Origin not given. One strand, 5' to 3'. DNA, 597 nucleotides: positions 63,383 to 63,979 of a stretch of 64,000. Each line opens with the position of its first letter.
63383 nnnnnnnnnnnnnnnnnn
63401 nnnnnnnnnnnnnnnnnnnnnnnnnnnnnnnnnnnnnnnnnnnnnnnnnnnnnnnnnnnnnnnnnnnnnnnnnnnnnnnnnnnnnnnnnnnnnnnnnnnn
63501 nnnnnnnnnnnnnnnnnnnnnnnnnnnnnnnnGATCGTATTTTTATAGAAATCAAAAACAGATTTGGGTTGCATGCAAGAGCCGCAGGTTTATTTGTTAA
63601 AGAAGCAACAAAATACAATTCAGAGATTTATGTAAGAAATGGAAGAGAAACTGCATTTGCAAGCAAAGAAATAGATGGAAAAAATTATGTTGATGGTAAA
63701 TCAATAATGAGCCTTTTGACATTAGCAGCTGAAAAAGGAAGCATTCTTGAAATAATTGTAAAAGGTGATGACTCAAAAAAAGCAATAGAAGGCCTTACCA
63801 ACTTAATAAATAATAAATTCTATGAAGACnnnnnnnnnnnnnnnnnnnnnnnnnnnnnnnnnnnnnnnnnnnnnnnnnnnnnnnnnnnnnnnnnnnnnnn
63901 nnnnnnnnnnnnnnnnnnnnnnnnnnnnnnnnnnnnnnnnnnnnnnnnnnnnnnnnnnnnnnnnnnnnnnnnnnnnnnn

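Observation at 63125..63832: HPr-like phosphocarrier domain fused to an unknown N-terminal domain in an archaeon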

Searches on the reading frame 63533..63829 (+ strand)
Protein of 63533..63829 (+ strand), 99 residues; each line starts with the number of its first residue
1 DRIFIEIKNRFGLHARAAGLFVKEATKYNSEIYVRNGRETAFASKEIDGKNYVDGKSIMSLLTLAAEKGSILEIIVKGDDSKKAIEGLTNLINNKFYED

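Call 32: find_homologous_proteins(query=A5, max_evalue=1e-8)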
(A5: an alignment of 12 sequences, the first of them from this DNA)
Query A5 (12 sequences) (99 aa, profile of the alignment): 310 proteins with E <= 1e-8 among 863 candidates; the best 120 are listed.
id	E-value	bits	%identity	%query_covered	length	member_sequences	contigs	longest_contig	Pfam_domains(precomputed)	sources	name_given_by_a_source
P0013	7.8e-23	98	53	99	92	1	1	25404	PF00381.25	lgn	-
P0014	2.7e-22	96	52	99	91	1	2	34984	PF00381.25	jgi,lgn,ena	jgi:phosphocarrier protein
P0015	7.1e-22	95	46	96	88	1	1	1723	PF00381.25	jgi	jgi:phosphocarrier protein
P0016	1.1e-21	95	46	94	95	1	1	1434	PF00381.25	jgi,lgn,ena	-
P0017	1.1e-21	94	51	99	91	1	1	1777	PF00381.25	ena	-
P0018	1.2e-21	94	47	100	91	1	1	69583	PF00381.25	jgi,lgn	jgi:phosphocarrier protein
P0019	1.7e-21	94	52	96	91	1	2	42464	PF00381.25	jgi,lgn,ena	-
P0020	2.1e-21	94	50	96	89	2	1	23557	PF00381.25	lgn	-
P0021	3.6e-21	93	46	95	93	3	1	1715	PF00381.25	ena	-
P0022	4.1e-21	93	51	99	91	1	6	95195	PF00381.25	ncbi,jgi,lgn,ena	jgi:phosphocarrier protein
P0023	4.2e-21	93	42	96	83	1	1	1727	PF00381.25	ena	-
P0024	4.2e-21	93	45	94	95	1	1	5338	PF00381.25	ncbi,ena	-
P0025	5.1e-21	92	48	96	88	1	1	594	PF00381.25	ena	-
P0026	6.9e-21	92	42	96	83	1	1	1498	PF00381.25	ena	-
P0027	8.3e-21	92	49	99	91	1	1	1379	PF00381.25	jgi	-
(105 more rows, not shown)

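Call 33: find_encoding_contigs(protein=P0013, flank=8000, max_places=2)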
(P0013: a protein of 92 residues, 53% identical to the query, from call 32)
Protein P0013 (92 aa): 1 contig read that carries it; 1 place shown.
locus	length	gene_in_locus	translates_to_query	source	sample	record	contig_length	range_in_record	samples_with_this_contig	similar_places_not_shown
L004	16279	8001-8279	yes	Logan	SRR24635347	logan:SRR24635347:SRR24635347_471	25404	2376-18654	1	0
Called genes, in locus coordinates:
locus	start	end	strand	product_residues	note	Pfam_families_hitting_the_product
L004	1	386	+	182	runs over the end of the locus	-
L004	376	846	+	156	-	PF03968:LptD_N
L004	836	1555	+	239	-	PF00005:ABC_tran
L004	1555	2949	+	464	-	PF00309:Sigma54_AID, PF04963:Sigma54_CBD, PF04552:Sigma54_DBD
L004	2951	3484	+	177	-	PF02482:Ribosomal_S30AE, PF16321:Ribosom_S30AE_C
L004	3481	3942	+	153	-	PF00359:PTS_EIIA_2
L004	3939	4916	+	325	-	PF02603:Hpr_kinase_N, PF07085:DRTGG (weak), PF07475:Hpr_kinase_C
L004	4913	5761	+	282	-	PF03668:RapZ-like_N, PF13238:AAA_18 (faint), PF22740:PapZ_C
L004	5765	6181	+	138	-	PF03610:EIIA-man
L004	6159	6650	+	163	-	PF03830:PTSIIB_sorb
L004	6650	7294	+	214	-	-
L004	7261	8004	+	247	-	PF03613:EIID-AGA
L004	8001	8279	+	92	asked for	PF00381:PTS-HPr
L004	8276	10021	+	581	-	PF05524:PEP-utilisers_N, PF00391:PEP-utilizers, PF02896:PEP-utilizers_C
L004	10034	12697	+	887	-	PF00330:Aconitase, PF00694:Aconitase_C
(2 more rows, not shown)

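Call 34: find_encoding_contigs(protein=P0014, flank=8000, max_places=2)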
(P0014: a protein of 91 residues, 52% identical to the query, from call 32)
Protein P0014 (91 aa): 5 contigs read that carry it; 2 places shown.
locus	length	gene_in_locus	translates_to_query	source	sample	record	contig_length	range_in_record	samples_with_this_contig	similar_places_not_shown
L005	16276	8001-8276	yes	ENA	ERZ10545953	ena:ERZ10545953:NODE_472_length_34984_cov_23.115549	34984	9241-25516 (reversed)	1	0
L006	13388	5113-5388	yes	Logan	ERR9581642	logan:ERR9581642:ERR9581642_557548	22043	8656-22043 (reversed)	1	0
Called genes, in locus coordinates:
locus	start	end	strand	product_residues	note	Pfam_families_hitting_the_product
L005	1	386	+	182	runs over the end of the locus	PF06835:LptC (faint)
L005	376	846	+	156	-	PF03968:LptD_N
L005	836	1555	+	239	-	PF00005:ABC_tran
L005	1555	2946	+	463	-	PF00309:Sigma54_AID, PF04963:Sigma54_CBD, PF04552:Sigma54_DBD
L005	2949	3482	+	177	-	PF02482:Ribosomal_S30AE, PF16321:Ribosom_S30AE_C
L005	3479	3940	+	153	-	PF00359:PTS_EIIA_2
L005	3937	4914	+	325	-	PF02603:Hpr_kinase_N, PF07085:DRTGG (weak), PF07475:Hpr_kinase_C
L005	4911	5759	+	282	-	PF03668:RapZ-like_N, PF22740:PapZ_C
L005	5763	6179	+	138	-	PF03610:EIIA-man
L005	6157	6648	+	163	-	PF03830:PTSIIB_sorb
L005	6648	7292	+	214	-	-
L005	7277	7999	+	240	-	PF03613:EIID-AGA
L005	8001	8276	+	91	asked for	PF00381:PTS-HPr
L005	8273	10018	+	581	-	PF05524:PEP-utilisers_N, PF00391:PEP-utilizers, PF02896:PEP-utilizers_C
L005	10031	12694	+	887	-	PF00330:Aconitase, PF00694:Aconitase_C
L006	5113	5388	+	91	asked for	PF00381:PTS-HPr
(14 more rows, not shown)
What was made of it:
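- Closest known: General PTS phosphocarrier HPr. Different: Those are 85-95-aa stand-alone proteins encoded beside ptsI, hprK and EII genes (calls 33, 34).
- The closest relatives are general HPrs encoded next to ptsI and a mannose-type EII (calls 33, 34). The HPr domain is of bacterial type (calls 32-34).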
